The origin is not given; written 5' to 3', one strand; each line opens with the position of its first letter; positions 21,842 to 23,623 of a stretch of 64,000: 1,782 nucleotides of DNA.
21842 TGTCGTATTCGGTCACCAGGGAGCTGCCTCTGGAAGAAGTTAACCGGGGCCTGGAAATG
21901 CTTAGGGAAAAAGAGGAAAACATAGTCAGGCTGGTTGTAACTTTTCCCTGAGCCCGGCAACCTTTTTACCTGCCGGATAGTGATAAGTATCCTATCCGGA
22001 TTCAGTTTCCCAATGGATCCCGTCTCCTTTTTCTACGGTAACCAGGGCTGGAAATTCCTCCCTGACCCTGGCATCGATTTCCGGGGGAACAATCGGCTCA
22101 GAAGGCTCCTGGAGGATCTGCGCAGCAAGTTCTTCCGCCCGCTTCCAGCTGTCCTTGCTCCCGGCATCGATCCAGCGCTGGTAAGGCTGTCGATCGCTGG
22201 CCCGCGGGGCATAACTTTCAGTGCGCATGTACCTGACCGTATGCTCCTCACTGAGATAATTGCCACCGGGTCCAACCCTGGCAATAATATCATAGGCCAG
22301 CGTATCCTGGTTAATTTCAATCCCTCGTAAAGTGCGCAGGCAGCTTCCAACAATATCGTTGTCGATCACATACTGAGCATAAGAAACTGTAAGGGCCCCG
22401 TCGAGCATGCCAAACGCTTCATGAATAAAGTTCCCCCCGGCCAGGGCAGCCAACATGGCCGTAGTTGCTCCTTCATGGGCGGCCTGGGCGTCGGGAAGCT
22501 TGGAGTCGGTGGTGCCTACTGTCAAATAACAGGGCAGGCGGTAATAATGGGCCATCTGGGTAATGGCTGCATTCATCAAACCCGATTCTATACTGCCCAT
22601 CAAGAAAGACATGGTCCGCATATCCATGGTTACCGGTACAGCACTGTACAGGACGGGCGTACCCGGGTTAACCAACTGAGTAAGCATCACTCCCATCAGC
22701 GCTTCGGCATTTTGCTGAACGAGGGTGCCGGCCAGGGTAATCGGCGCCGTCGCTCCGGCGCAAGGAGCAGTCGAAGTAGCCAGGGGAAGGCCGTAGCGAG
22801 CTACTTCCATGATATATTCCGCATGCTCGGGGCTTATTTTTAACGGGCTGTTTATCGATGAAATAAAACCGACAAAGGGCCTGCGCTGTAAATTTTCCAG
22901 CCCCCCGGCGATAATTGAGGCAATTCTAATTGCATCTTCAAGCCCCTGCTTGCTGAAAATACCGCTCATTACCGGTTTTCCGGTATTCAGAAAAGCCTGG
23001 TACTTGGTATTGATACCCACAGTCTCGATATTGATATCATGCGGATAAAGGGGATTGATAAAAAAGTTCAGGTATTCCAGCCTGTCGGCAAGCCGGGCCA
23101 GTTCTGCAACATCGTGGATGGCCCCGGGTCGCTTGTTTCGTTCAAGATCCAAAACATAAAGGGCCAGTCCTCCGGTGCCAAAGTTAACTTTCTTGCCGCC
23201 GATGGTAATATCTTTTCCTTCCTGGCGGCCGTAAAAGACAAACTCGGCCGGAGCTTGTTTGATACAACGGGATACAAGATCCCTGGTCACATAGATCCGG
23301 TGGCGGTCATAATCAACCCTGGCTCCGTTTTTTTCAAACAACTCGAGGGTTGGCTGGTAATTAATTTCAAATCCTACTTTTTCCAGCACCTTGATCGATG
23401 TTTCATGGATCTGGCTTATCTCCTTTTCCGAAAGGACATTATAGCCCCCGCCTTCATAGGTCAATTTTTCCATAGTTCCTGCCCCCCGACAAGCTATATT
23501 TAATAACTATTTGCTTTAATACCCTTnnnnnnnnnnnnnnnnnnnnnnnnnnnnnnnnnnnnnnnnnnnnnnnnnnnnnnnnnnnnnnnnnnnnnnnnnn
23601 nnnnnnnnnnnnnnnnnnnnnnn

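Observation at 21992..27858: Quaternary-amine importer physically fused to a second non-Pyl MttB paralog: a substrate-dedicated uptake and demethylation operon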

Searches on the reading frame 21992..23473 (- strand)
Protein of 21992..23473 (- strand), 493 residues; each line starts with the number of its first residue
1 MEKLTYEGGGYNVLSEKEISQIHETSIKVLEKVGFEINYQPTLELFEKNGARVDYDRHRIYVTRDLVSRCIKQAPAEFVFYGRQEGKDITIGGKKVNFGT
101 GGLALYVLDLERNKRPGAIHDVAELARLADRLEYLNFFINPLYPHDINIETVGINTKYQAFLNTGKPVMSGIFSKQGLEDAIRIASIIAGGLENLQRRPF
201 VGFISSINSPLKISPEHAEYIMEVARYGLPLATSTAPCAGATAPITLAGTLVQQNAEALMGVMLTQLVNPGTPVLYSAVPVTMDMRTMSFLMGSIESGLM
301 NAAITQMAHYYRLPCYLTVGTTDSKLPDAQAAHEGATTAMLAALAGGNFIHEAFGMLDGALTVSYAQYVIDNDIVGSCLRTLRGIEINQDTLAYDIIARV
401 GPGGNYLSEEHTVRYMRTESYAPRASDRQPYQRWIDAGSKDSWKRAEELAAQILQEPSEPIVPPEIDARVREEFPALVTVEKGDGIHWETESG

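Call 3: search_protein_families(library=pfam, proteins=[window:21992-23473:-])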
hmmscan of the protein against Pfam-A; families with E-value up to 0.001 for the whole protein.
window:21992-23473:- (493 aa): 1 family
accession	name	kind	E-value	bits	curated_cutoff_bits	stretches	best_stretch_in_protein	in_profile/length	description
PF06253.16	MTTB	-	3.3e-114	382.1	25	1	10-471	30-489/500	Trimethylamine methyltransferase (MTTB)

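Call 4: search_protein_families(library=ncbifam, proteins=[window:21992-23473:-])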
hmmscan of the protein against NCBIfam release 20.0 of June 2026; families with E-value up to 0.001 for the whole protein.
window:21992-23473:- (493 aa): 1 family
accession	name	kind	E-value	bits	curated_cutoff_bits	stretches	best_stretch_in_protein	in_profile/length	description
TIGR02369.2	trimeth_pyl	equivalog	2.6e-131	438.4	525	1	12-470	4-461/469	[trimethylamine--corrinoid protein] Co-methyltransferase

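Call 8: search_solved_structures(query=window:21992-23473:-, max_evalue=0.001)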
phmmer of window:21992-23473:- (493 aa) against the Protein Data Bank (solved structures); distinct sequences matched with E-value up to 0.001: 5.
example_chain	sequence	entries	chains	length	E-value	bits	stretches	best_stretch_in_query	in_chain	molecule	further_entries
2qne_A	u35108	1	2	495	6.5e-89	302.1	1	10-471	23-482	Putative methyltransferase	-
9yce_A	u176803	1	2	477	9.2e-89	301.6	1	11-471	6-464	Glycine betaine methyltransferase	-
7xcl_A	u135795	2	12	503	1.1e-65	225.5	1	10-478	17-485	Trimethylamine methyltransferase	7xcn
7xcm_A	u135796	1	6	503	1.3e-65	225.3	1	10-478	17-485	Trimethylamine methyltransferase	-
4yyc_A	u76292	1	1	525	1.8e-59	205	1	11-472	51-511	Putative trimethylamine methyltransferase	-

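Call 12: find_encoding_contigs(protein=window:21992-23473:-, flank=10000, max_places=6)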
Protein window:21992-23473:- (493 aa): 3 contigs read that carry it; 2 places shown.
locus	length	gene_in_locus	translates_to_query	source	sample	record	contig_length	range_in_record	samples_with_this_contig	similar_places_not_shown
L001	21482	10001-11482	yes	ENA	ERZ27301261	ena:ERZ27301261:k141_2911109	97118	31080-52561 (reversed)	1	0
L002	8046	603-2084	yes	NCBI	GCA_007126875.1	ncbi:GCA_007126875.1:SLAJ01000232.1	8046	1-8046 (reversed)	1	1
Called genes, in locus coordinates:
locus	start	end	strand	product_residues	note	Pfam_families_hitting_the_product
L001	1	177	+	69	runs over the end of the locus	PF00462:Glutaredoxin, PF13417:GST_N_3 (weak)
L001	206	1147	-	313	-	PF01545:Cation_efflux, PF16916:ZT_dimer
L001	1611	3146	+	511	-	PF06253:MTTB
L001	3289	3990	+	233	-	PF02607:B12-binding_2, PF02310:B12-binding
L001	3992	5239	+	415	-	PF13649:Methyltransf_25 (faint)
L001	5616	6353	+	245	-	PF00528:BPD_transp_1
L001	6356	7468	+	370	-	PF00005:ABC_tran, PF13304:AAA_21 (faint), PF00571:CBS (weak)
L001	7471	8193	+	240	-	PF00528:BPD_transp_1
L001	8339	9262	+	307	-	PF04069:OpuAC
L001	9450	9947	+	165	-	PF00571:CBS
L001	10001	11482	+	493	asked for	PF06253:MTTB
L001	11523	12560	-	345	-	PF08240:ADH_N, PF16912:Glu_dehyd_C, PF00107:ADH_zinc_N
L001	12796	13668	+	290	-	PF00483:NTP_transferase, PF12804:NTP_transf_3 (weak)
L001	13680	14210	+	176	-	PF03773:ArsP_1 (weak)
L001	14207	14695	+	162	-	PF03773:ArsP_1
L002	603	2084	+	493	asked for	PF06253:MTTB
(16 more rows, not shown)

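Call 13: find_homologous_proteins(query=window:21992-23473:-)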
Query window:21992-23473:- (493 aa): 1093 proteins with E <= 0.001 among 8000 candidates; the best 120 are listed.
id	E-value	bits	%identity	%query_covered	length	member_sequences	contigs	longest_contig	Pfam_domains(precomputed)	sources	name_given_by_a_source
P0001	0.0e+0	1034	92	100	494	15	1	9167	PF06253.17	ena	-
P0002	0.0e+0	1011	89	100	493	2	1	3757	PF06253.17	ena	-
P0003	2.0e-298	1008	89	100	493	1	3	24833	PF06253.17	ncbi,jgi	-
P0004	9.0e-296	999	88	100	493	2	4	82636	PF06253.17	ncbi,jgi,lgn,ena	-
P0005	8.3e-291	983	87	100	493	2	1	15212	PF06253.17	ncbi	-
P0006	2.2e-281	952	83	100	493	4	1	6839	PF06253.17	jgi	-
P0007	3.4e-279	944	86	97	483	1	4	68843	PF06253.17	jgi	jgi:trimethylamine---corrinoid protein Co-methyltransferase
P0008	1.9e-278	942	84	99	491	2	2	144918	PF06253.17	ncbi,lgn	-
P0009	2.8e-277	938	85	97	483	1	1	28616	PF06253.17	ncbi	-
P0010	8.9e-277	937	85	97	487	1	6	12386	PF06253.17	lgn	-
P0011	2.8e-276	935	85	97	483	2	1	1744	PF06253.17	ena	-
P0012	4.4e-276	934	85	97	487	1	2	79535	PF06253.17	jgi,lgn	jgi:trimethylamine---corrinoid protein Co-methyltransferase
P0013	3.0e-275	931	85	97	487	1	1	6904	PF06253.17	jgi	jgi:trimethylamine---corrinoid protein Co-methyltransferase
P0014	8.0e-275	930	85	97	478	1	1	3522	PF06253.17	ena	-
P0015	1.4e-274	929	81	100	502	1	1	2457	PF06253.17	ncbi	-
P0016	2.5e-274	928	81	100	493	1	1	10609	PF06253.17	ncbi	-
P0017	1.6e-273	926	82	100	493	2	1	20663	PF06253.17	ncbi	-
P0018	2.1e-273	925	83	99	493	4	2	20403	PF06253.17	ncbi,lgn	ncbi:MAG: trimethylamine methyltransferase family protein [Bacillota bacterium]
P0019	6.4e-273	924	85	97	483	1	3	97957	PF06253.17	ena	-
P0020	5.6e-272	921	83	97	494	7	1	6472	PF06253.17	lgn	-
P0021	9.7e-272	920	83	98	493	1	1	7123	PF06253.17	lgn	-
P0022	1.2e-271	920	82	98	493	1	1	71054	PF06253.17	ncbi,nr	ncbi:MAG: trimethylamine methyltransferase family protein [Bacillota bacterium]|nr:trimethylamine me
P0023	6.3e-271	917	80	100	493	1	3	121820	PF06253.17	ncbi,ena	-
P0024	1.5e-270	916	83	98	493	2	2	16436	PF06253.17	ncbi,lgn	-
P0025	4.6e-270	914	83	98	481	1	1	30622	PF06253.17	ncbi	-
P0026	2.6e-268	909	81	98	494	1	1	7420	PF06253.17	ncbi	-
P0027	1.9e-267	906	81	100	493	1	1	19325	PF06253.17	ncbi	-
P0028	6.2e-267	904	79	100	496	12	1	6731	PF06253.17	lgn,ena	-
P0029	9.3e-267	903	80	100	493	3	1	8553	PF06253.17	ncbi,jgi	-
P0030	3.3e-266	902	80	100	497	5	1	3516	PF06253.17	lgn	-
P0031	1.8e-264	896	79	100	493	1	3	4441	PF06253.17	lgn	-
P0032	1.8e-263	893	79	100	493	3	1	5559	PF06253.17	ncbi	-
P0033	2.0e-263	892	79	100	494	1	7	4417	PF06253.17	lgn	-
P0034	2.9e-262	889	81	97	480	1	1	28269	PF06253.17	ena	-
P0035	3.7e-261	885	80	98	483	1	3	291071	PF06253.17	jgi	jgi:trimethylamine---corrinoid protein Co-methyltransferase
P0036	6.7e-260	881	79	97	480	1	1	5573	PF06253.17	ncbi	-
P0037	6.9e-260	881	79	97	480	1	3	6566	PF06253.17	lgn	-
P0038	1.2e-259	880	78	100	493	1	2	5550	PF06253.17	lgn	-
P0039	3.7e-259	878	80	97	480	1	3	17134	PF06253.17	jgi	jgi:trimethylamine---corrinoid protein Co-methyltransferase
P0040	9.5e-259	877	79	97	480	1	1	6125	PF06253.17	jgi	jgi:trimethylamine---corrinoid protein Co-methyltransferase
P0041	1.8e-258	876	79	97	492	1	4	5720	PF06253.17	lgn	-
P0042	1.8e-258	876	79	97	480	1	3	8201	PF06253.17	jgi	jgi:trimethylamine---corrinoid protein Co-methyltransferase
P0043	2.0e-258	876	79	97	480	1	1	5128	PF06253.17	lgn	-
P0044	3.4e-258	875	79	97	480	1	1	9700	PF06253.17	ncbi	-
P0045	2.0e-255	866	78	97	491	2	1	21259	PF06253.17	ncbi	-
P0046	6.8e-254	861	77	98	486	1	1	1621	PF06253.17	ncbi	-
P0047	1.2e-253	860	77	98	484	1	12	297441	PF06253.17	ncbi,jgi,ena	-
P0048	5.6e-251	851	76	98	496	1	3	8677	PF06253.17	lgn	-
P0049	2.4e-248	843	74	98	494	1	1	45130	PF06253.17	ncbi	-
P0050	4.0e-246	835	75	97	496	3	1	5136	PF06253.17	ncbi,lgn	-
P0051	4.3e-246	835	75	98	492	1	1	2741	PF06253.17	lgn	-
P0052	2.3e-239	813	71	100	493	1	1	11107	PF06253.17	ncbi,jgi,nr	ncbi:MAG: trimethylamine methyltransferase family protein [Firmicutes bacterium]|nr:trimethylamine m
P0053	3.3e-239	813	72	98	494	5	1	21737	PF06253.17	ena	-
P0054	2.9e-235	800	71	98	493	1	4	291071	PF06253.17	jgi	jgi:trimethylamine---corrinoid protein Co-methyltransferase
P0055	8.6e-234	795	78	89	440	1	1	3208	PF06253.17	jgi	-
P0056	2.0e-230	784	71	97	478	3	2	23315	PF06253.17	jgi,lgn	jgi:trimethylamine--corrinoid protein Co-methyltransferase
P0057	5.1e-230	782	70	97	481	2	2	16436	PF06253.17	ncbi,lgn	-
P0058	9.0e-229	778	73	92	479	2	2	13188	PF06253.17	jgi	-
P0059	2.3e-228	777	69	99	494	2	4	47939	PF06253.17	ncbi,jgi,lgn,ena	-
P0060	8.7e-228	775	68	98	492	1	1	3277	PF06253.17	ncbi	-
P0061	8.3e-227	772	69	97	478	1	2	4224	PF06253.17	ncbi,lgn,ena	-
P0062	9.4e-227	772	70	97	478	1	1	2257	PF06253.17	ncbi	-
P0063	5.1e-226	769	71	97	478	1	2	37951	PF06253.17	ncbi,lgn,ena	-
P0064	1.8e-220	751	66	98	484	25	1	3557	PF06253.17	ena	-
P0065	1.1e-216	738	71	92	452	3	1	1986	PF06253.17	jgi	-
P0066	1.3e-216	738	67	97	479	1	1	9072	PF06253.17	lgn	-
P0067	4.4e-213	726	64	97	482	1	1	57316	PF06253.17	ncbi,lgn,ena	-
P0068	2.0e-212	724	63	98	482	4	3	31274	PF06253.17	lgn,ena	-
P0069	5.7e-211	720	63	97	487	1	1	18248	PF06253.17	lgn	-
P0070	5.5e-205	700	63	96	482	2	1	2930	PF06253.17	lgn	-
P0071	9.9e-205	699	64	97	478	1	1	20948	PF06253.17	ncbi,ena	-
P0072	3.8e-204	697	64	97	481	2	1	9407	PF06253.17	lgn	-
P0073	1.1e-203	695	65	96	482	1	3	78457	PF06253.17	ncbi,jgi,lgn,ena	-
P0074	1.6e-203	695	63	96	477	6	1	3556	PF06253.17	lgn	-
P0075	6.1e-202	690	63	97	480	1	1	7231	PF06253.17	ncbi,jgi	-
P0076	9.9e-201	686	63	97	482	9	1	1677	PF06253.17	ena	-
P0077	3.0e-199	681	62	96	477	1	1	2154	PF06253.17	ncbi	-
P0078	3.1e-199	681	60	97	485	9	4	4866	PF06253.17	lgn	-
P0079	2.1e-198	678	63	97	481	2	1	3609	PF06253.17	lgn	-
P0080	3.9e-198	677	61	96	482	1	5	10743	PF06253.17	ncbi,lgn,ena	-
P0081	5.0e-198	677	59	97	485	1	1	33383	PF06253.17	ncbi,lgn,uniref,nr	ncbi:MAG: trimethylamine methyltransferase [Candidatus Syntrophonatronum acetioxidans]|uniref:Trimet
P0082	9.4e-198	676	61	97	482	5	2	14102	PF06253.17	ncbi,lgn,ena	-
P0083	3.2e-196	671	60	97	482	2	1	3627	PF06253.17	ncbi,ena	-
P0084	3.5e-195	667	59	96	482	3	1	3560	PF06253.17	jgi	-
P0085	8.6e-194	663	60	96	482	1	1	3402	PF06253.17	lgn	-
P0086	5.1e-193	660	58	98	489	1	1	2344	PF06253.17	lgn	-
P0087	7.7e-193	660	60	97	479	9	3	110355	PF06253.17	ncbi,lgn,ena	-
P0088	1.3e-192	659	59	98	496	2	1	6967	PF06253.17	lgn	-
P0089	6.1e-192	657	60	97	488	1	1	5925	PF06253.17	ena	-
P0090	6.6e-192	657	58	98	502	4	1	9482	PF06253.17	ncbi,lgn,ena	-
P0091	1.5e-190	652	56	97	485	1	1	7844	PF06253.17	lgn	-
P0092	4.8e-190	651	59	98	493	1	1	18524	PF06253.17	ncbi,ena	-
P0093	3.3e-189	648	56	97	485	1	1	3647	PF06253.17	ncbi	-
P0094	6.3e-189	647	57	96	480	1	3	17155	PF06253.17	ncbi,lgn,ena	-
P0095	1.6e-188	646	58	96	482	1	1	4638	PF06253.17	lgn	-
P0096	2.0e-188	645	57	97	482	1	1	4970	PF06253.17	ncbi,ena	-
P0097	4.4e-188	644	57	97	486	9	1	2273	PF06253.17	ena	-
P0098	4.5e-186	637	57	96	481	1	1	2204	PF06253.17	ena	-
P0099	4.7e-185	634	59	95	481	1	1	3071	PF06253.17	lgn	-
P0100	5.4e-183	627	57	96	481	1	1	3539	PF06253.17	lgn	-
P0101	3.1e-182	625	57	97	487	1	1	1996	PF06253.17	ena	-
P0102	3.8e-181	621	57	95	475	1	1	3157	PF06253.17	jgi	-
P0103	4.6e-180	618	56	96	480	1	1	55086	PF06253.17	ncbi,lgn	-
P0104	7.5e-172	591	55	95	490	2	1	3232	PF06253.17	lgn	-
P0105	1.2e-165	570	54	95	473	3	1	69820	PF06253.17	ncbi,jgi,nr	ncbi:MAG: Trimethylamine methyltransferase [Thermoanaerobacterales bacterium 50_218]|nr:MAG: Trimeth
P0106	1.1e-160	554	51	95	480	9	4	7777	PF06253.17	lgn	-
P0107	5.3e-160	551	50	96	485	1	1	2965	PF06253.17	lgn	-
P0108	1.3e-159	550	52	95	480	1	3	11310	PF06253.17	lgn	-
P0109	1.7e-159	550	52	95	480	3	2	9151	PF06253.17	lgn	-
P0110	5.4e-159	548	52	98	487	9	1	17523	PF06253.17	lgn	-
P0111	2.2e-158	546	51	96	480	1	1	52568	PF06253.17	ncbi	-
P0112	1.8e-157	543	50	95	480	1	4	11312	PF06253.17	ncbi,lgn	-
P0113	3.3e-157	542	51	95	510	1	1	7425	PF06253.17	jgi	-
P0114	4.2e-157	542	51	95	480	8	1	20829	PF06253.17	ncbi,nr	ncbi:MAG: trimethylamine methyltransferase [Syntrophomonadaceae bacterium]|nr:trimethylamine methylt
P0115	9.1e-156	538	51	94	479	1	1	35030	PF06253.17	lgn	-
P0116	1.2e-155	537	50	95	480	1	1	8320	PF06253.17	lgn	-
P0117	9.9e-155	534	51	97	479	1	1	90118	PF06253.17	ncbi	-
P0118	1.0e-154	534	48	97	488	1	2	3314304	PF06253.17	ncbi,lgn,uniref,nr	ncbi:trimethylamine methyltransferase family protein [Zhaonella formicivorans]|uniref:trimethylamine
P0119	2.7e-154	533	51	95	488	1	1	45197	PF06253.17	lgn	-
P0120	3.7e-154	532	52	95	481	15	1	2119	PF06253.17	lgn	-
